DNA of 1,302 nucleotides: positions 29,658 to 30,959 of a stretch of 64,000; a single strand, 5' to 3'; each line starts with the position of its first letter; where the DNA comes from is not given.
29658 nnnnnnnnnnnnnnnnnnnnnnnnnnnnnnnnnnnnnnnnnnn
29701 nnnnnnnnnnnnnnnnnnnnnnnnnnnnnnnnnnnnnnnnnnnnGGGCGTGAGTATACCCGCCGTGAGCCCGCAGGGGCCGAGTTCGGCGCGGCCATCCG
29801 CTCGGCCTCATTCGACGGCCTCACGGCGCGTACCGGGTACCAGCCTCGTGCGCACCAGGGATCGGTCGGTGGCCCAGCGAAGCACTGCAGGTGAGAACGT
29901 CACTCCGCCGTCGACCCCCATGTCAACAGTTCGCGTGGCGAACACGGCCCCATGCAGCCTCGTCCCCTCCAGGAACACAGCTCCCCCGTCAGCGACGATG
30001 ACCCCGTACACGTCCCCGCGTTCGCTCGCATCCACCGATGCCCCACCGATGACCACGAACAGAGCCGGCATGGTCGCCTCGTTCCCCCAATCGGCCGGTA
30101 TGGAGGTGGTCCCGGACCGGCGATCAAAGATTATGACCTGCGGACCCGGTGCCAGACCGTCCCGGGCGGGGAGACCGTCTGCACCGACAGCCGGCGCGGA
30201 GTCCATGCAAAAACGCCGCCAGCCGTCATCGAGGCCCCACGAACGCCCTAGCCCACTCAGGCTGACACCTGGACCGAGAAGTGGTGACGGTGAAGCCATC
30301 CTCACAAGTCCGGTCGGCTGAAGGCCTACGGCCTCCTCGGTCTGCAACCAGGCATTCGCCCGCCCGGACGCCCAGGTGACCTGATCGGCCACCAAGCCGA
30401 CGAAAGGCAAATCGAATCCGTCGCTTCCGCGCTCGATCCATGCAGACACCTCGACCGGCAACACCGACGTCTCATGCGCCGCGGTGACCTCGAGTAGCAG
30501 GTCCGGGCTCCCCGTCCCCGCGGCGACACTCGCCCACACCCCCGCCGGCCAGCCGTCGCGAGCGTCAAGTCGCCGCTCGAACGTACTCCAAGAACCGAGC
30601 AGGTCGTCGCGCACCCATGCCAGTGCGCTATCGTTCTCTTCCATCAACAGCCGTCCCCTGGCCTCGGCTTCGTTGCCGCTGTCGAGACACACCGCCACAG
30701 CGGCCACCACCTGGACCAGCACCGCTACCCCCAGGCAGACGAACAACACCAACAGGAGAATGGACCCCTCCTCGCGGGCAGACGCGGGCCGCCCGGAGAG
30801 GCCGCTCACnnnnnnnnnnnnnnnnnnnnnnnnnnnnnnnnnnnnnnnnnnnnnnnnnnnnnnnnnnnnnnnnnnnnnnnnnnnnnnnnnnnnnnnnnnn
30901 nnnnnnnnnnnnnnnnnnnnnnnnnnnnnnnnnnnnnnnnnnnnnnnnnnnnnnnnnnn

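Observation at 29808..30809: GspK-like terminal gene of the pseudopilin run, translationally coupled via a GTGA overlap and lacking the Glu+5 prepilin signature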

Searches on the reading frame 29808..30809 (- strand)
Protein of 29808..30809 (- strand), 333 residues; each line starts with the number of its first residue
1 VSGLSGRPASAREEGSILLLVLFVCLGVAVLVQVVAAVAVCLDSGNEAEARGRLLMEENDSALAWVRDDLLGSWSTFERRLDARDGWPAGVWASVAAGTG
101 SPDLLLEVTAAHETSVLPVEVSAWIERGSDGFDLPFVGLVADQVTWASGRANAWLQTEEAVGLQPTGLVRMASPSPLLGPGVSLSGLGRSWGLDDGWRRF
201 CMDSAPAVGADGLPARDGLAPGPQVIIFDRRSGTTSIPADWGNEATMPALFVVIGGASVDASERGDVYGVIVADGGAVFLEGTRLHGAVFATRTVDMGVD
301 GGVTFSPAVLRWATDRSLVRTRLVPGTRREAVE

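Call 6: search_protein_families(library=pfam, max_evalue=1, proteins=[window:29808-30809:-])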
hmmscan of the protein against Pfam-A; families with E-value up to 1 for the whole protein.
window:29808-30809:- (333 aa): 1 family
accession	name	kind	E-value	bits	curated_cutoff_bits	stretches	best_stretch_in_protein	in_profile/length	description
PF13953.12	PapC_C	-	0.21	11.8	27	1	256-292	15-49/66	PapC C-terminal domain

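Call 8: search_protein_families(library=ncbifam, max_evalue=1, proteins=[window:29808-30809:-])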
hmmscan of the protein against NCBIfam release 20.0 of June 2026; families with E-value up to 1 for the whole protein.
window:29808-30809:- (333 aa): 0 families

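Call 9: find_homologous_proteins(query=window:29808-30809:-, max_evalue=0.001)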
Query window:29808-30809:- (333 aa): 75 proteins with E <= 0.001 among 8000 candidates.
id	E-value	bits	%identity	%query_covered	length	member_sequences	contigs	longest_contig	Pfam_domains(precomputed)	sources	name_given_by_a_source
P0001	1.4e-212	723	100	100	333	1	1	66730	-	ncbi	-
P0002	3.1e-78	282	49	97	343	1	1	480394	-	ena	-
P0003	1.6e-74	269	47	95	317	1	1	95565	-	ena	-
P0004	1.6e-72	263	47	97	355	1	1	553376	-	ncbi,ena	-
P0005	2.7e-72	262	45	98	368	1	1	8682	-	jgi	jgi:hypothetical protein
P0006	1.2e-71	260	48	96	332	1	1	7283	-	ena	-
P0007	7.0e-71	257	46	96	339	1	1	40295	-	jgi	jgi:hypothetical protein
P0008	3.2e-66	242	45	96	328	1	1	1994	-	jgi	jgi:hypothetical protein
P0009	4.2e-66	242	46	95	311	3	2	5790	-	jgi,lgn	jgi:hypothetical protein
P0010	1.2e-65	240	47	96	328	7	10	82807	-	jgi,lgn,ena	jgi:hypothetical protein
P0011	1.5e-65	240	45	96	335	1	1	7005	-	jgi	jgi:hypothetical protein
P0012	1.5e-63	233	44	98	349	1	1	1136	-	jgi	jgi:hypothetical protein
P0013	3.2e-62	229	42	97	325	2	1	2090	-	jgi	-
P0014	4.2e-62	229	42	95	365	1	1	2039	-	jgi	jgi:hypothetical protein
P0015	5.3e-62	228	43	98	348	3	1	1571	-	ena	-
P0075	7.6e-24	103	31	91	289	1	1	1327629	-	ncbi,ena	-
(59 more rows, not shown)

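Call 14: search_solved_structures(query=A1, max_evalue=10, show_alignments=2)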
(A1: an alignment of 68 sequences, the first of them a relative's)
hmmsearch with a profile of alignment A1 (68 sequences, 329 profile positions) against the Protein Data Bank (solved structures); distinct sequences matched with E-value up to 10: 0.

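Call 16: find_encoding_contigs(protein=P0004, flank=10000, max_places=2)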
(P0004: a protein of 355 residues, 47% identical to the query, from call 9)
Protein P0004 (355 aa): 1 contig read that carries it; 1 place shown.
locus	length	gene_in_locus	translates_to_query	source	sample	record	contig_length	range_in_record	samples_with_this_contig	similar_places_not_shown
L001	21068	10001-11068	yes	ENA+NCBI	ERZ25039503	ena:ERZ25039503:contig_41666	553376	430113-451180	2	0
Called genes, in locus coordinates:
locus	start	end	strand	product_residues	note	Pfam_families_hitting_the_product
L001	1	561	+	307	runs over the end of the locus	PF01678:DAP_epimerase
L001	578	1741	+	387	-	PF00155:Aminotran_1_2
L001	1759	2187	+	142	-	PF00692:dUTPase, PF22769:DCD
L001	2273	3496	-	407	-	-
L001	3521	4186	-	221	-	PF07963:N_methyl (weak)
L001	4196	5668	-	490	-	-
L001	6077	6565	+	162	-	PF07963:N_methyl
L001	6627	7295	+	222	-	PF00515:TPR_1 (faint), PF07719:TPR_2 (faint), PF07721:TPR_4 (faint), PF13181:TPR_8 (faint), PF13424:TPR_12 (faint), PF13428:TPR_14 (faint), PF13176:TPR_7 (faint), PF14559:TPR_19 (weak), +2 more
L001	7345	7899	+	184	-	PF07963:N_methyl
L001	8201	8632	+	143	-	-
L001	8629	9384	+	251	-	-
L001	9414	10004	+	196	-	-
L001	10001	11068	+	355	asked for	-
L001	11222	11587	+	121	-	-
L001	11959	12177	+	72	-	-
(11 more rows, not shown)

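Call 17: find_encoding_contigs(protein=P0075, flank=10000, max_places=2)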
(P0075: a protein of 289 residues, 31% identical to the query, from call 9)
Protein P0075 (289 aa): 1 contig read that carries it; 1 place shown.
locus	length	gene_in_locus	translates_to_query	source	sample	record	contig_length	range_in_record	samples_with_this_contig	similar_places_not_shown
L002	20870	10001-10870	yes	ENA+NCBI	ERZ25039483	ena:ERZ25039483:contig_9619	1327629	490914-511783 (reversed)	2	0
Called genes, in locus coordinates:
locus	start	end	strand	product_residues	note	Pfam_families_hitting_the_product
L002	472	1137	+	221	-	PF00155:Aminotran_1_2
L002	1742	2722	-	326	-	-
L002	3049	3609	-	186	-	PF07963:N_methyl (weak)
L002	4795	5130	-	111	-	PF07963:N_methyl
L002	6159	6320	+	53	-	PF07963:N_methyl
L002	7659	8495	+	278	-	-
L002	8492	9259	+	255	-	-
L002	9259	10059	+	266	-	-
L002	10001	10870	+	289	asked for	-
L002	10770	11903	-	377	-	PF00724:Oxidored_FMN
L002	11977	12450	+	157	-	-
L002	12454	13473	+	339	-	PF13691:Lactamase_B_4 (weak), PF23023:Anti-Pycsar_Apyc1, PF00753:Lactamase_B, PF12706:Lactamase_B_2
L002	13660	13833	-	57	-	-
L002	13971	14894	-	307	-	PF21948:LplA-B_cat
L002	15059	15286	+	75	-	-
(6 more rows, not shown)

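Call 20: predict_structure(protein=window:29808-30809:-)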
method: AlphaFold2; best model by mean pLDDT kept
length: 333 residues; sequences in the alignment: 1
mean_pLDDT: 41.1   pTM: 0.24
mean pLDDT of the five models: 41.1, 39.6, 38.5, 35.5, 34.0
residues with pLDDT >= 90: 17; 70-90: 20; 50-70: 21; < 50: 275
segments of 3 or more residues with pLDDT < 50: 59-88, 90-92, 94-107, 109-333
pLDDT, mean of each block of 10 residues (from residue 1): 54 78 96 91 78 57 35 41 43 46 44 39 35 33 33 34 29 25 29 32 29 28 31 30 29 29 30 33 32 31 36 38 31 31
secondary structure, 60 per line:
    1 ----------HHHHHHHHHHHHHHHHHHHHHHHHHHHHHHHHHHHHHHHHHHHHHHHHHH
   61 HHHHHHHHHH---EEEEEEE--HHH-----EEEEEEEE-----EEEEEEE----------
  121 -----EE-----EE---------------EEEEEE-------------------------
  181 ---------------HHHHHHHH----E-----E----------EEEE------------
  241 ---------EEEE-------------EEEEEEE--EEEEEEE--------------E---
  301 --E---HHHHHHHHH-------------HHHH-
elements in order: H11-70 E74-80 E91-98 E104-110 E150-155 H196-203 E225-228 E250-253 E267-273 E276-282 H307-315 H329-332

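Call 23: predict_structure(alignment_id=A1)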
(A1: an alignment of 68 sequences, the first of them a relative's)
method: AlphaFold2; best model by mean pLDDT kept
length: 333 residues; sequences in the alignment: 68
mean_pLDDT: 92.2   pTM: 0.83
mean pLDDT of the five models: 92.2, 91.6, 91.2, 91.2, 90.9
residues with pLDDT >= 90: 278; 70-90: 31; 50-70: 21; < 50: 3
segments of 3 or more residues with pLDDT < 50: 1-3
pLDDT, mean of each block of 10 residues (from residue 1): 53 75 96 97 96 95 96 95 91 95 96 86 97 97 97 94 87 92 96 96 76 73 96 96 97 98 98 98 98 98 97 97 97 84
secondary structure, 60 per line:
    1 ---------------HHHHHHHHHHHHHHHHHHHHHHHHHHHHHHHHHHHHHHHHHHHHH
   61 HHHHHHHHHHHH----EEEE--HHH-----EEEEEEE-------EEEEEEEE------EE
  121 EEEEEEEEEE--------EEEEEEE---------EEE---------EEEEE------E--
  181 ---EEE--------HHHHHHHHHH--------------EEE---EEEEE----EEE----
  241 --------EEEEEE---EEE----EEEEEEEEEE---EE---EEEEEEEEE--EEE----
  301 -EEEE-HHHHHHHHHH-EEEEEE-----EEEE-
elements in order: H16-72 E77-80 E91-97 E105-112 E119-130 E139-145 E155-157 E167-171 E184-186 H195-204 E219-221 E225-229 E234-236 E249-254 E258-260 E265-274 E283-291 E294-296 E302-305 H307-316 E318-323 E329-332

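Call 26: search_protein_representatives(alignment_id=A1)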
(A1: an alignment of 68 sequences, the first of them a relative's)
Query: 68 sequences, 329 profile positions. Proteins with E-value up to 0.001 (for the whole library): 152; up to 1e-10: 136; up to 1e-30: 109. The best 150 are listed.
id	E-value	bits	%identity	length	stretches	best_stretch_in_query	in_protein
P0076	1.4e-122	425.3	-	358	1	6-329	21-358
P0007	4.6e-120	417.0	-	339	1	6-328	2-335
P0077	9.2e-120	416.0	-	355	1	5-328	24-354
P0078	6.7e-119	413.2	-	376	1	14-329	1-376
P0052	1.3e-118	412.3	-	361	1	6-329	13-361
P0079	3.7e-117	407.5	-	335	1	5-328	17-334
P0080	9.6e-117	406.1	-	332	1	4-328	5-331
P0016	1.2e-114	399.2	-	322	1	5-329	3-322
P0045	8.0e-114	396.5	-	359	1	8-329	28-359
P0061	2.0e-113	395.2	-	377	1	4-329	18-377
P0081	2.5e-113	394.9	-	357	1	6-329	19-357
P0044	4.0e-113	394.2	-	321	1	4-328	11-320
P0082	5.6e-113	393.7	-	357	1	6-329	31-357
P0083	6.1e-113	393.6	-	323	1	7-329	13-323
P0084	1.3e-112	392.5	-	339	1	6-329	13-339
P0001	1.1e-104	366.5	-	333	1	4-329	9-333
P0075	8.7e-79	281.3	-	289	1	26-328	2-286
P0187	5.3e-18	81.5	-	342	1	7-67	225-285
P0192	6.0e-14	68.2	-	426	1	5-126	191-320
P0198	4.9e-10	55.3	-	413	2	220-305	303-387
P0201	1.4e-06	44.0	-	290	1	4-54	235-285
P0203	4.3e-06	42.4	-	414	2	217-306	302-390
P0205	6.0e-05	38.6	-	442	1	209-322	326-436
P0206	9.6e-05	38.0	-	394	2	216-326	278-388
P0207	2.4e-04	36.7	-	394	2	221-322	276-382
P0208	3.3e-04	36.2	-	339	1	229-308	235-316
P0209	8.0e-04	34.9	-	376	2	210-326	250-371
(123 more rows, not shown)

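Call 27: search_protein_families(library=pfam, max_evalue=0.1, proteins=[P0198, P0203, P0205, P0206, P0207, P0208, P0209, P0192, P0187, P0201])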
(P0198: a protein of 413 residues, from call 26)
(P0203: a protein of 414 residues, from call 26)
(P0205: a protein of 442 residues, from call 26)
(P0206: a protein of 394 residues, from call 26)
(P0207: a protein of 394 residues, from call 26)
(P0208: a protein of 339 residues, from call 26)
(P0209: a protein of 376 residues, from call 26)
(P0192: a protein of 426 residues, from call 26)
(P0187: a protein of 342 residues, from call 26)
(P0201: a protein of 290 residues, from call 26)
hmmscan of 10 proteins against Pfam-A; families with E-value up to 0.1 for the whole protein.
P0198 (413 aa): 1 family
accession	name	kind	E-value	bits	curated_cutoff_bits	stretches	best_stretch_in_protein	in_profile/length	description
PF00404.24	Dockerin_1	-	0.081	13.6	22.9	0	113-129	32-48/57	Dockerin type I domain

P0203 (414 aa): 0 families

P0205 (442 aa): 2 families
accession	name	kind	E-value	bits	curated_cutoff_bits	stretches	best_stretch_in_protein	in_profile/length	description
PF14341.11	PilX_N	-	0.0083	16.5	25.5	1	24-73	2-50/51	PilX N-terminal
PF23981.1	DUF7305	-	0.014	15.8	27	1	340-407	100-170/185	Domain of unknown function (DUF7305)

P0206 (394 aa): 0 families

P0207 (394 aa): 0 families

P0208 (339 aa): 0 families

P0209 (376 aa): 1 family
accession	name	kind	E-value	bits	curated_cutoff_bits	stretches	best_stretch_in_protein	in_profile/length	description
PF12098.13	DUF3574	-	0.07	13.4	25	0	243-318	20-93/103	Protein of unknown function (DUF3574)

P0192 (426 aa): 0 families

P0187 (342 aa): 1 family
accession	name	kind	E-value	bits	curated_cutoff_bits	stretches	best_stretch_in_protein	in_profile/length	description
PF07963.17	N_methyl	-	5.2e-06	26.3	21.2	1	11-28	3-20/27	Prokaryotic N-terminal methylation motif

P0201 (290 aa): 1 family
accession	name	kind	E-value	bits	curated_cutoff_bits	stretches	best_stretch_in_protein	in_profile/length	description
PF23494.1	bPH_10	-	0.00098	19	27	1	8-95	33-121/151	YqeB-like bacterial PH domain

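Call 34: search_protein_families(library=pfam, max_evalue=10, proteins=[window:29808-30809:-])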
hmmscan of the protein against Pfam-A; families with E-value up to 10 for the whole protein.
window:29808-30809:- (333 aa): 1 family
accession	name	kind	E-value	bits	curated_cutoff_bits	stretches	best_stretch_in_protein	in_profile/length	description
PF13953.12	PapC_C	-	0.21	11.8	27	1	256-292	15-49/66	PapC C-terminal domain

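Call 37: fold_search(model_id=the predicted structure, library=pdb)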
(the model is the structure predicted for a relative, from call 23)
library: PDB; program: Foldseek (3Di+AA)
matches with E <= 10: 47; with E <= 0.001: 2
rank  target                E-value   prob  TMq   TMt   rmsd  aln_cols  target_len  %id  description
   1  6qvi_B                1.0e-04  0.98  0.24  0.18  18.8       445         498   11  Crystal structure of competence-associated pilin ComZ from Thermus thermophilus (released 2019-05-29)
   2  6qvi_C                2.0e-04  0.94  0.21  0.16  19.3       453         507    9  Crystal structure of competence-associated pilin ComZ from Thermus thermophilus (released 2019-05-29)
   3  6qvi_A                1.0e-03  0.89  0.23  0.16  19.3       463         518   10  Crystal structure of competence-associated pilin ComZ from Thermus thermophilus (released 2019-05-29)
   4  3uyu_B                5.7e-02  0.54  0.22  0.29  11.6       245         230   13  Structural basis for the antifreeze activity of an ice-binding protein (LeIBP) from Arctic yeast (released 2012-02-15)
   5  4nuh                  6.3e-02  0.41  0.20  0.28  11.9       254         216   14  Crystal structure of mLeIBP, a capping head region swapped mutant of ice-binding protein (released 2014-04-16)
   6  3vn3_A                9.1e-02  0.33  0.18  0.25  12.6       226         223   15  Fungal antifreeze protein exerts hyperactivity by constructing an inequable beta-helix (released 2012-06-06)
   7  5b5h                  1.1e-01  0.28  0.19  0.26  12.4       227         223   14  Hydrophobic ice-binding site confer hyperactivity on antifreeze protein from a snow mold fungus (released 2016-09-28)
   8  3uyv_A                1.4e-01  0.35  0.20  0.28  12.5       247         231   11  Crystal structure of a glycosylated ice-binding protein (LeIBP) from Arctic yeast (released 2012-02-29)
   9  7dc5_A                2.1e-01  0.18  0.19  0.25  12.6       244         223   15  Crystal structure of fungal antifreeze protein with intermediate activity (released 2021-10-27)
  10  6mzp_B                2.5e-01  0.02  0.10  0.10  24.1       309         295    9  Zebrafish betaglycan orphan domain structure from orthorhombic crystal form (released 2019-08-21)
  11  6bg8_A                2.8e-01  0.25  0.26  0.32   9.5       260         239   13  Shewanella frigidimarina ice-binding protein_1 DUF3494 Domain (released 2018-03-07)
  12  7ddb_A                3.1e-01  0.21  0.20  0.27  12.3       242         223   13  Crystal structure of fungal antifreeze protein with intermediate activity (released 2021-11-03)
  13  9lhr_B                7.7e-01  0.28  0.25  0.35  10.2       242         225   12  Crystal structure of Ice binding protein from Candidatus Cryosericum odellii SMC5 (released 2025-09-03)
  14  3uyu_A                8.6e-01  0.15  0.21  0.28  12.0       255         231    9  Structural basis for the antifreeze activity of an ice-binding protein (LeIBP) from Arctic yeast (released 2012-02-15)
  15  9li0_A                1.3e+00  0.08  0.16  0.23  13.4       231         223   14  Crystal structure of engineered ice-binding protein (M74I and A97V) from Candidatus Cryosericum odellii strain SMC5_16 (released 2025-09-03)
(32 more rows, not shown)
